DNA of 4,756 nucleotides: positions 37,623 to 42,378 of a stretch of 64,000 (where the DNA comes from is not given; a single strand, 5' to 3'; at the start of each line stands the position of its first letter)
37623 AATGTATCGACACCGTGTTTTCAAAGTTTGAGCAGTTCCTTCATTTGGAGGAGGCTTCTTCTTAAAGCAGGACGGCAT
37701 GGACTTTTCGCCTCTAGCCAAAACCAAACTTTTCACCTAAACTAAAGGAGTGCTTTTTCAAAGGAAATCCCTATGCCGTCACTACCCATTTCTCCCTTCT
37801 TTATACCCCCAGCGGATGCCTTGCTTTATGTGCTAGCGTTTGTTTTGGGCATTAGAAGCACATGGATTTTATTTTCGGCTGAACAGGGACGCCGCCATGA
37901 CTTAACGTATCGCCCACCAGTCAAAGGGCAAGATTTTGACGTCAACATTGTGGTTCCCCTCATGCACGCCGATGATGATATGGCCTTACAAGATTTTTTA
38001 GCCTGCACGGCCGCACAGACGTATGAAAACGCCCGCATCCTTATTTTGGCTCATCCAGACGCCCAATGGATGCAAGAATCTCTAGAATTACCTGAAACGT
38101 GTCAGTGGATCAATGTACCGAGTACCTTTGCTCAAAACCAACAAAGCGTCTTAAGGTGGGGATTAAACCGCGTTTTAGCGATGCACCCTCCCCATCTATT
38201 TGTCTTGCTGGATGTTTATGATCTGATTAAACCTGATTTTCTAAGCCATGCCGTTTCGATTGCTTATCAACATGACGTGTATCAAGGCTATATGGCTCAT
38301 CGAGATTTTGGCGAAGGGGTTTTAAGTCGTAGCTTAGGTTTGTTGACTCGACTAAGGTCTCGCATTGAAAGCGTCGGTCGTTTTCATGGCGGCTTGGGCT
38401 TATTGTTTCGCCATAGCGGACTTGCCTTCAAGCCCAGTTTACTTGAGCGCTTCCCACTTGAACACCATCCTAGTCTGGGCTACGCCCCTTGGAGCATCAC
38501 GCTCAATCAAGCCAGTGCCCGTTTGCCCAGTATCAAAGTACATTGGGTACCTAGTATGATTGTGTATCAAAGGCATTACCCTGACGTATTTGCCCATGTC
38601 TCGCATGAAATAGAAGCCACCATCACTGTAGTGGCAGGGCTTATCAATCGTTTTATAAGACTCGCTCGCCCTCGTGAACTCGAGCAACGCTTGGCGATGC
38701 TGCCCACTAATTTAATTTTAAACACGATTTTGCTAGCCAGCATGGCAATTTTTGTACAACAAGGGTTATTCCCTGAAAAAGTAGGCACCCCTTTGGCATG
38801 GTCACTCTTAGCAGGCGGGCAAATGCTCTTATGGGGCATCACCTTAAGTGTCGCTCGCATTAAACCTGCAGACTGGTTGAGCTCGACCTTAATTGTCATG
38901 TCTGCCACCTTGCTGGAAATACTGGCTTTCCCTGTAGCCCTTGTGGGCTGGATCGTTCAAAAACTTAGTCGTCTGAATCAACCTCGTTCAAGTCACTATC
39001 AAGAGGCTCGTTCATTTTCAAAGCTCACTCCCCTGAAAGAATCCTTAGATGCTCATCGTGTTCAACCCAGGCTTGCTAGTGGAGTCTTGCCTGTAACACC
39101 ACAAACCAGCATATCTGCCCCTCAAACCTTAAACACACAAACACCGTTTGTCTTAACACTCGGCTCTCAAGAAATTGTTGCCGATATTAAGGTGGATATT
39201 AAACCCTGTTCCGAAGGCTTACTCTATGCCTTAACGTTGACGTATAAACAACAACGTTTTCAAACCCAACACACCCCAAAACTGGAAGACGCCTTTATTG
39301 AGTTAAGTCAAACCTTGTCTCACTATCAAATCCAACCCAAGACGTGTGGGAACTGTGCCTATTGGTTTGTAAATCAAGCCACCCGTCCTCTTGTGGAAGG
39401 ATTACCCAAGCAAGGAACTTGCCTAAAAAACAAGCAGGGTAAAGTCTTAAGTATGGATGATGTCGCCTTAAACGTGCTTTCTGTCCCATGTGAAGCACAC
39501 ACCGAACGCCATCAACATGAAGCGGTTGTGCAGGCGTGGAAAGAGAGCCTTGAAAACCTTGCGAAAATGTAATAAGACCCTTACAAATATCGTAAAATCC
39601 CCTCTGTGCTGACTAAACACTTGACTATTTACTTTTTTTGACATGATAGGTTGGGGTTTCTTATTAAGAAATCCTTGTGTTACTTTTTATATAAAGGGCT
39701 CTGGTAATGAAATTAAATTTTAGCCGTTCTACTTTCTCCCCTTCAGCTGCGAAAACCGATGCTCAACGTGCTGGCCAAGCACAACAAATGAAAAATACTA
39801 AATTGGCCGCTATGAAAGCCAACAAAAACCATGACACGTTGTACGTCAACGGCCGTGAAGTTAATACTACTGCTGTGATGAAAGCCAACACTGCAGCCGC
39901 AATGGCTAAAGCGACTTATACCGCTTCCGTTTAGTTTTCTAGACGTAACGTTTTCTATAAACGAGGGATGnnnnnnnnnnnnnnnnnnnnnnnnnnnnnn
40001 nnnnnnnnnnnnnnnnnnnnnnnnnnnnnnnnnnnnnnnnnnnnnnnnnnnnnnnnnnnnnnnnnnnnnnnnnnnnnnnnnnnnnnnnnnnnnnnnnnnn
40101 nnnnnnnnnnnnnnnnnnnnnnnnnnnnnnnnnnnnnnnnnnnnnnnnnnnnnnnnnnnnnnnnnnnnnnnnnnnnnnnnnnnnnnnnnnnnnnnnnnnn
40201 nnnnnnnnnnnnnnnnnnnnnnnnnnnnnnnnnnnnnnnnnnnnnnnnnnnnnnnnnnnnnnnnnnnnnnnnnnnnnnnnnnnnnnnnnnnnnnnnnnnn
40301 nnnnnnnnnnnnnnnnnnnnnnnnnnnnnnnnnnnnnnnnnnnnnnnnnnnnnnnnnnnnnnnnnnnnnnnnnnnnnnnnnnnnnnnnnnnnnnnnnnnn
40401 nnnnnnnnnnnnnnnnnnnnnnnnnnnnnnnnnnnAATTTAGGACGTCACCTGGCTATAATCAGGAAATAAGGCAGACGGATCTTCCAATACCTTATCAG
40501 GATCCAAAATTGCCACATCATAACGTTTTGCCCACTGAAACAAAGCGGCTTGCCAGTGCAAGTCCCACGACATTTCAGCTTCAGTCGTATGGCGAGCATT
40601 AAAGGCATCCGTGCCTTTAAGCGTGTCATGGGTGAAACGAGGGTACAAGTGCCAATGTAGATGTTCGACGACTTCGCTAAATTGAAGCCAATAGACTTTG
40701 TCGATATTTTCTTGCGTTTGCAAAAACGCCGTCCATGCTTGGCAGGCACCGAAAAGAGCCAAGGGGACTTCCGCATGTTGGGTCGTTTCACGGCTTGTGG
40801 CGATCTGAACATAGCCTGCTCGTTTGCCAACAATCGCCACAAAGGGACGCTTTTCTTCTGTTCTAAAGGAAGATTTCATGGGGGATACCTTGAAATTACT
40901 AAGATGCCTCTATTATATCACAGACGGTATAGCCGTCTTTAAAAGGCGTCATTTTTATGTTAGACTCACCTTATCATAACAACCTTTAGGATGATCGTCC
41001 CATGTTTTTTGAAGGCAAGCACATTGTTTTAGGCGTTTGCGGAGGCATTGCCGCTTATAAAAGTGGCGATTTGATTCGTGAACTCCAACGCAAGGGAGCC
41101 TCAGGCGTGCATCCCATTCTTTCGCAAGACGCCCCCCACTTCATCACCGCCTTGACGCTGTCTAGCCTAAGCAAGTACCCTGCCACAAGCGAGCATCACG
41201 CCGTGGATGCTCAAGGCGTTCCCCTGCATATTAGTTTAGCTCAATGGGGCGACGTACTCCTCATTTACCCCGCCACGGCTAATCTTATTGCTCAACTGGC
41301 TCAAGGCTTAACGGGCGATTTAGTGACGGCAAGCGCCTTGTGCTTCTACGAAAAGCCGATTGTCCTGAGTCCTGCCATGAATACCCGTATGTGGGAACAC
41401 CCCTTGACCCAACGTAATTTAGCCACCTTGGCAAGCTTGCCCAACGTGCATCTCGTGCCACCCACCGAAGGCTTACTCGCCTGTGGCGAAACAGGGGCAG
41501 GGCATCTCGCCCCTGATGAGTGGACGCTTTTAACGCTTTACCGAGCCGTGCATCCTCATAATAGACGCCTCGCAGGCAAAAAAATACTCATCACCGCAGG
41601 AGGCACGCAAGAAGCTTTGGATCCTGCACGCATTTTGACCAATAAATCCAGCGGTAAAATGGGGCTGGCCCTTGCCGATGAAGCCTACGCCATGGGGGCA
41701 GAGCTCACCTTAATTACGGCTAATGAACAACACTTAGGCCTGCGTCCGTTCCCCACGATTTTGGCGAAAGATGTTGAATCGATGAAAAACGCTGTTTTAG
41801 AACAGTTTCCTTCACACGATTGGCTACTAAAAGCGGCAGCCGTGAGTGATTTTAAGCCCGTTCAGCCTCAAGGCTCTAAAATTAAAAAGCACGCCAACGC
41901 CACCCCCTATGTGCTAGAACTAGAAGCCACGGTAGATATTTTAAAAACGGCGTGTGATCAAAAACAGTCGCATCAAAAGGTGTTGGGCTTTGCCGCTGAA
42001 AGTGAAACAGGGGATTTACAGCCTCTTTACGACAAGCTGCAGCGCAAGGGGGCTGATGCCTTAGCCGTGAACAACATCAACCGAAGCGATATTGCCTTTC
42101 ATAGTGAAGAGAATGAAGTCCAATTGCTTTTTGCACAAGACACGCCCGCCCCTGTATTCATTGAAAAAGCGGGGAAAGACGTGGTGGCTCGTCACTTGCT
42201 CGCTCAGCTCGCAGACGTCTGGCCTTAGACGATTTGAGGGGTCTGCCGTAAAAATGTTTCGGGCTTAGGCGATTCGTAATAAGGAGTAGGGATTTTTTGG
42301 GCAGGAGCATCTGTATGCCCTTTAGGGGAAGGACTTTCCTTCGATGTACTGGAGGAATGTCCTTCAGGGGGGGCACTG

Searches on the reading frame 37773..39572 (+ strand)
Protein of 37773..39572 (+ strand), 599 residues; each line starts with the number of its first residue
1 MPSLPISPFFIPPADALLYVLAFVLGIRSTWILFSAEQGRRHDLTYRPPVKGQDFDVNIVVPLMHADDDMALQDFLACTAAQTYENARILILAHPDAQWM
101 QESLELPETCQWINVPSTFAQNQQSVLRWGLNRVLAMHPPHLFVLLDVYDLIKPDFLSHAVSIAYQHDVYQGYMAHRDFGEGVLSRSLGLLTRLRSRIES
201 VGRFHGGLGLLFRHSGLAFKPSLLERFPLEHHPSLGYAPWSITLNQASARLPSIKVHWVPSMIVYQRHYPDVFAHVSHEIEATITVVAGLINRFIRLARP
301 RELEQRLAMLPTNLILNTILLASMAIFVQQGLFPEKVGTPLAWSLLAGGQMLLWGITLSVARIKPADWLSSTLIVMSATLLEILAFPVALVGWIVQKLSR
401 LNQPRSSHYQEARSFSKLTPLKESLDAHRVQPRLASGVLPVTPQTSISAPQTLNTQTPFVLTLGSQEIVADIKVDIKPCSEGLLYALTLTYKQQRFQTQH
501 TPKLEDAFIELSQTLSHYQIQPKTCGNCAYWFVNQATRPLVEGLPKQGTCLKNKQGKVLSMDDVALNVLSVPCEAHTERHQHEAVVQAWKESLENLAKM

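Call 19: search_protein_families(library=pfam, proteins=[window:37773-39572:+], max_evalue=0.001)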
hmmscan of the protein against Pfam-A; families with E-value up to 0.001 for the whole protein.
window:37773-39572:+ (599 aa): 0 families

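Call 26: search_protein_families(library=padloc, proteins=[window:37773-39572:+], max_evalue=1)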
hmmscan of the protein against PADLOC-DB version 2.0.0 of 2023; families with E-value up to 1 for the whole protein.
window:37773-39572:+ (599 aa): 0 families

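Call 27: search_protein_families(library=phrogs, proteins=[window:37773-39572:+], max_evalue=1)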
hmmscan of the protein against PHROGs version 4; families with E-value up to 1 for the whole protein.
window:37773-39572:+ (599 aa): 2 families
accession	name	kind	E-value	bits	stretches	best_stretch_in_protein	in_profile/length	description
phrog_6214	-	unknown function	0.099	13.8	1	345-397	5-55/69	-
phrog_20257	-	unknown function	0.31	12.7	0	374-418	16-59/122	-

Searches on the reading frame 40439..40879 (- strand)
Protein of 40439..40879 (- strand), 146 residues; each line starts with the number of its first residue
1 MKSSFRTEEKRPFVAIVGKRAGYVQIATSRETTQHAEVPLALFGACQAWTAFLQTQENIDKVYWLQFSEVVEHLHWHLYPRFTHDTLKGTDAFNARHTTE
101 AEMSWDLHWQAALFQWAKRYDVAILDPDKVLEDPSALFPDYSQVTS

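Call 19: search_protein_families(library=pfam, proteins=[window:40439-40879:-], max_evalue=0.001)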
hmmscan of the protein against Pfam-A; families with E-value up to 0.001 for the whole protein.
window:40439-40879:- (146 aa): 0 families

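Call 26: search_protein_families(library=padloc, proteins=[window:40439-40879:-], max_evalue=1)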
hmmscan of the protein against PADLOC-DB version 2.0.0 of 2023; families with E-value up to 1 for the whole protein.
window:40439-40879:- (146 aa): 0 families

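Call 27: search_protein_families(library=phrogs, proteins=[window:40439-40879:-], max_evalue=1)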
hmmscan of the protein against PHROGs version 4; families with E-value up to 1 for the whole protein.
window:40439-40879:- (146 aa): 1 family
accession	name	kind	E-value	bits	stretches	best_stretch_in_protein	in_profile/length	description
phrog_6748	-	unknown function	0.05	14.6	1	61-87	79-105/134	-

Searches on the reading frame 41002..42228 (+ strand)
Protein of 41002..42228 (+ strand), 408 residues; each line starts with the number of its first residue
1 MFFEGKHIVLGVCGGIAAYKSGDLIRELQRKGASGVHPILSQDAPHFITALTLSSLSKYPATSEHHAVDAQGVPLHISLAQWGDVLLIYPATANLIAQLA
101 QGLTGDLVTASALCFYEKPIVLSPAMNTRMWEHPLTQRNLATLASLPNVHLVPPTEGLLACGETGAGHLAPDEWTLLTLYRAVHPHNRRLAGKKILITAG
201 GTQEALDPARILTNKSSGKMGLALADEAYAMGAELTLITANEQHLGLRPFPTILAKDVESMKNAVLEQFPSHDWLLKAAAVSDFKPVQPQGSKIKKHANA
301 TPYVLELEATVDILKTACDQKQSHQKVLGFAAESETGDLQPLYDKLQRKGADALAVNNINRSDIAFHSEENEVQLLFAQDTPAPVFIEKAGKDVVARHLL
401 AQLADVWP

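Call 3: search_protein_families(library=pfam, proteins=[window:41002-42228:+], max_evalue=1)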
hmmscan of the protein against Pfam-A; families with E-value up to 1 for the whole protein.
window:41002-42228:+ (408 aa): 4 families
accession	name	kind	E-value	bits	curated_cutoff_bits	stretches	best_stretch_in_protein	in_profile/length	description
PF04127.22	DFP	-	3.8e-52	177.2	22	1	190-375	1-185/186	DNA/pantothenate metabolism flavoprotein C-terminal domain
PF02441.25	Flavoprotein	-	5.2e-27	94.9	22.7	1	6-148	1-150/162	Flavoprotein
PF24484.1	ADAMTSL1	-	0.027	14.7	27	1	392-404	23-35/40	ADAMTSL1 domain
PF04024.17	PspC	-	0.3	11.3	25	1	7-19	10-22/58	PspC domain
